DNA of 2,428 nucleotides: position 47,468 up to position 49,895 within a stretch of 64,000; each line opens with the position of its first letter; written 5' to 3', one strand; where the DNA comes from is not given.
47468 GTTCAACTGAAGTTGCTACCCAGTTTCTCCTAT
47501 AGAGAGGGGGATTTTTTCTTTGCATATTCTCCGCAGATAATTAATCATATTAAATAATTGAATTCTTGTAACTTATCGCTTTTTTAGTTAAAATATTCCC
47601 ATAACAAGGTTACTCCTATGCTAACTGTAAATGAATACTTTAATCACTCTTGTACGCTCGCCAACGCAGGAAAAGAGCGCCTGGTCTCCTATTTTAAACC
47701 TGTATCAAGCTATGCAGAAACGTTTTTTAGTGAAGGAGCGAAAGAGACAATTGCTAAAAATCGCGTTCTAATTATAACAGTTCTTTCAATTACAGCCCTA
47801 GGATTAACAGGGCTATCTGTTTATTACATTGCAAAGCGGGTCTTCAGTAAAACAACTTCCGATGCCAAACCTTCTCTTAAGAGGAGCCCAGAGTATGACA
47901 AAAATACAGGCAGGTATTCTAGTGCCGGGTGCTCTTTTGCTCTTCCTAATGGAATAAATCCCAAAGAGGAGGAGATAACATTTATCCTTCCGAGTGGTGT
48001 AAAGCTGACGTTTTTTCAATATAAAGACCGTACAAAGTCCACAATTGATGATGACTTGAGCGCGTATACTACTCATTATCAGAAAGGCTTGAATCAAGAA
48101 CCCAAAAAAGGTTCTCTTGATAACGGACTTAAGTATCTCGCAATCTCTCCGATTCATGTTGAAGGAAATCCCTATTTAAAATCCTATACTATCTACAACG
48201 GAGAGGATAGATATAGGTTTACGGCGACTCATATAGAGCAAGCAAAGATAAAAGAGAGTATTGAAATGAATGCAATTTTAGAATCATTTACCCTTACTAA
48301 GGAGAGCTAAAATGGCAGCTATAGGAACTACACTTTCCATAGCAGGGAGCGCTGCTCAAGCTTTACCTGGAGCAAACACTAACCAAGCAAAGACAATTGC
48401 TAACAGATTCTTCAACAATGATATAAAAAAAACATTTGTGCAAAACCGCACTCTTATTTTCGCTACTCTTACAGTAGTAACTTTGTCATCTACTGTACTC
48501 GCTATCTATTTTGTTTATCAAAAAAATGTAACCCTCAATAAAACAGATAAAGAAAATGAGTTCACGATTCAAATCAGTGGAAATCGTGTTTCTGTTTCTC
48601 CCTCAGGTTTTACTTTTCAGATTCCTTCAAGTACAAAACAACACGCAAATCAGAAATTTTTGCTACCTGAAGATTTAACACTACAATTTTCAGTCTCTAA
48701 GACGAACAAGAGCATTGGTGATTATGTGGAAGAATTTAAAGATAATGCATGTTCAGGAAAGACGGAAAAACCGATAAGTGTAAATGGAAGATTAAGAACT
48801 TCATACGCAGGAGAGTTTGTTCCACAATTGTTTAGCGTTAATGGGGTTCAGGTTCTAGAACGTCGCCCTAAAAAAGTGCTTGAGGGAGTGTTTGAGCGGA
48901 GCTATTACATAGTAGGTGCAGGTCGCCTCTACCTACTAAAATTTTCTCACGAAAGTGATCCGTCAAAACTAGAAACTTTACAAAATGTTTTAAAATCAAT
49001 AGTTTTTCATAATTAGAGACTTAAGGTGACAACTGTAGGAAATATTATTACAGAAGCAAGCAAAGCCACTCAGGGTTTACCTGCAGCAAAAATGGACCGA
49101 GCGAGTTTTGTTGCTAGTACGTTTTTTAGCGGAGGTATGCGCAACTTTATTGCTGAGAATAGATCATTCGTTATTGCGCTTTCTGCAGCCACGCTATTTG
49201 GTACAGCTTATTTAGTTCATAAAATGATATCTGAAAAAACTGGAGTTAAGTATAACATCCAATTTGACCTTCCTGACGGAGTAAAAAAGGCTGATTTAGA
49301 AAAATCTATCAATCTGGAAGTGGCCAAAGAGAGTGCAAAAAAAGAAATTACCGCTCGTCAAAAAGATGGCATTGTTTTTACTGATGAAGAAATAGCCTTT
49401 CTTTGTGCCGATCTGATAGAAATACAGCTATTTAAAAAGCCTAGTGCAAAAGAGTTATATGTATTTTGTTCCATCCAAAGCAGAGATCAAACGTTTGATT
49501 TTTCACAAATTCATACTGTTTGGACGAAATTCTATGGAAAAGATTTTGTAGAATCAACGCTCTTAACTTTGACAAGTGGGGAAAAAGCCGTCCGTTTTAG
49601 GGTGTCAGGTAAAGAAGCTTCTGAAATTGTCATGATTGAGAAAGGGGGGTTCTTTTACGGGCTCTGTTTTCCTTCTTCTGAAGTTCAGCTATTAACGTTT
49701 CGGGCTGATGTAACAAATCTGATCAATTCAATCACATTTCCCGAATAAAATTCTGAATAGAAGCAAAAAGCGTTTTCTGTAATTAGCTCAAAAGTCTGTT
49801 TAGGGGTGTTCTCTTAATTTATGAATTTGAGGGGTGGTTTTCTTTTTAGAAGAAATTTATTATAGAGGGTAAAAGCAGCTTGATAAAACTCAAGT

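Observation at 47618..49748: Tightly packed triplet of distant paralogs with a conserved N-terminal FF-x9-NR-TM module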

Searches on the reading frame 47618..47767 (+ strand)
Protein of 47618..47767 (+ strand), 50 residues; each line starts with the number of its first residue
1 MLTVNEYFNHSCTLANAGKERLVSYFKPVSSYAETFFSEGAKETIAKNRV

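Call 57: search_protein_families(library=pfam, proteins=[window:47618-47767:+], max_evalue=10)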
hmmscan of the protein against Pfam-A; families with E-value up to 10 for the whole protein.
window:47618-47767:+ (50 aa): 2 families
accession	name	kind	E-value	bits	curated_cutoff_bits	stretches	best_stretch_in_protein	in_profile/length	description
PF14202.11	TnpW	-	0.0034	17.5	25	1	34-46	13-25/35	Transposon-encoded protein TnpW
PF21603.3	Bdbt-like_TPR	-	0.072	13.5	27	1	13-46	7-40/85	Bride of doubletime-like, TPR domain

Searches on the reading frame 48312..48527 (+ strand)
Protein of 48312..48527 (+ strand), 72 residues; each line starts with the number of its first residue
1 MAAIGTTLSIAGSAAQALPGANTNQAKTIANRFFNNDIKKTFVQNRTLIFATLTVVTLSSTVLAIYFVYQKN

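Call 73: find_homologous_proteins(query=A5, max_evalue=10)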
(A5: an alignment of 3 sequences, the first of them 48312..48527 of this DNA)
Query A5 (3 sequences): 33 candidates shared short words with the query, none scored E <= 10.
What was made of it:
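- Tried and rejected: It is uninformative rather than negative (call 73).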

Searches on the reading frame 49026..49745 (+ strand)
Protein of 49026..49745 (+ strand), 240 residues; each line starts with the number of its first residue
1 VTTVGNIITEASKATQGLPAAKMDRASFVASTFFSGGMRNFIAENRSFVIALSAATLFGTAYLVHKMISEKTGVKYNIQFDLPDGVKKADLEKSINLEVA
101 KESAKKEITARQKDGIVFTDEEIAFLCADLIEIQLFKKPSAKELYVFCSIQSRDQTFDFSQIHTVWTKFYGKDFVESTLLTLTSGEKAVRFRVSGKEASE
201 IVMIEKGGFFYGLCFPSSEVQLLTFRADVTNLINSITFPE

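Call 4: search_protein_families(library=pfam, proteins=[window:49026-49745:+], max_evalue=1)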
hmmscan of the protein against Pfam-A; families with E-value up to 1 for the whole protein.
window:49026-49745:+ (240 aa): 0 families

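Call 43: predict_structure(alignment_id=A3)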
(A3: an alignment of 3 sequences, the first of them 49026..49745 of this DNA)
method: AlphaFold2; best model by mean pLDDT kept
length: 240 residues; sequences in the alignment: 3
mean_pLDDT: 35.1   pTM: 0.21
mean pLDDT of the five models: 35.1, 34.8, 31.2, 31.1, 30.1
residues with pLDDT >= 90: 0; 70-90: 0; 50-70: 1; < 50: 239
segments of 3 or more residues with pLDDT < 50: 1-37, 39-240
pLDDT, mean of each block of 10 residues (from residue 1): 38 38 40 45 42 40 40 32 33 34 41 35 36 29 28 26 38 42 34 34 33 32 26 28
secondary structure, 60 per line:
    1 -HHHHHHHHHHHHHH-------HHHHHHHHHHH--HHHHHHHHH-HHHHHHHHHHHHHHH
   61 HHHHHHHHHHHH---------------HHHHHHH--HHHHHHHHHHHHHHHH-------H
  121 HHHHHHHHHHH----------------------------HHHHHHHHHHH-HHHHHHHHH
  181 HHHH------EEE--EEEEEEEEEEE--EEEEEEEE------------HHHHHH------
elements in order: H2-15 H23-33 H36-44 H46-72 H88-94 H97-112 H120-131 H160-170 H172-184 E191-193 E196-206 E209-216 H229-234
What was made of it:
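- On Mog1/PsbP/DUF1795-like fold superfamily: The AF2 model has pLDDT 35 (call 43). hhalign of C against A+B gives P=0.018 and probability 2.6%.
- The fold of A is inferred, and C gave no usable model (pLDDT 35, call 43).
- Tried and rejected: AF2 of C failed (call 43).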

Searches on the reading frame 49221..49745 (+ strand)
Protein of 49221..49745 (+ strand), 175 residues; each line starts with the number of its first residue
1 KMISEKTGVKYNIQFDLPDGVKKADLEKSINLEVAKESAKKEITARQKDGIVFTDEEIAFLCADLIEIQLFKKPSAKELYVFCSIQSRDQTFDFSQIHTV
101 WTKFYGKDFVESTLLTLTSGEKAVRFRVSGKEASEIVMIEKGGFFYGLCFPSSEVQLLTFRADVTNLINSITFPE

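Call 44: find_homologous_proteins(query=window:49221-49745:+, max_evalue=1)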
Query window:49221-49745:+ (175 aa): 1 proteins with E <= 1 among 105 candidates.
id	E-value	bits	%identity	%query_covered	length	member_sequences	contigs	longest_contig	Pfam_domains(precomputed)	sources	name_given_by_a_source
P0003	6.0e-108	376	100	100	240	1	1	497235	-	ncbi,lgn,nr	ncbi:MAG: hypothetical protein SNF33_07215 [Candidatus Algichlamydia australiensis]|nr:hypothetical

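Call 45: search_solved_structures(query=window:49221-49745:+, max_evalue=10)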
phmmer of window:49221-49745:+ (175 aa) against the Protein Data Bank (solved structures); distinct sequences matched with E-value up to 10: 1.
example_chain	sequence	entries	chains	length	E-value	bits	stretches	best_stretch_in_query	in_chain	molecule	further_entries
2ag5_A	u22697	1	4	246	1.1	12.4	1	18-65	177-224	dehydrogenase/reductase (SDR family) member 6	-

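Call 57: search_protein_families(library=pfam, proteins=[window:49221-49745:+], max_evalue=10)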
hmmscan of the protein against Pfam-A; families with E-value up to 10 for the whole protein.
window:49221-49745:+ (175 aa): 0 families
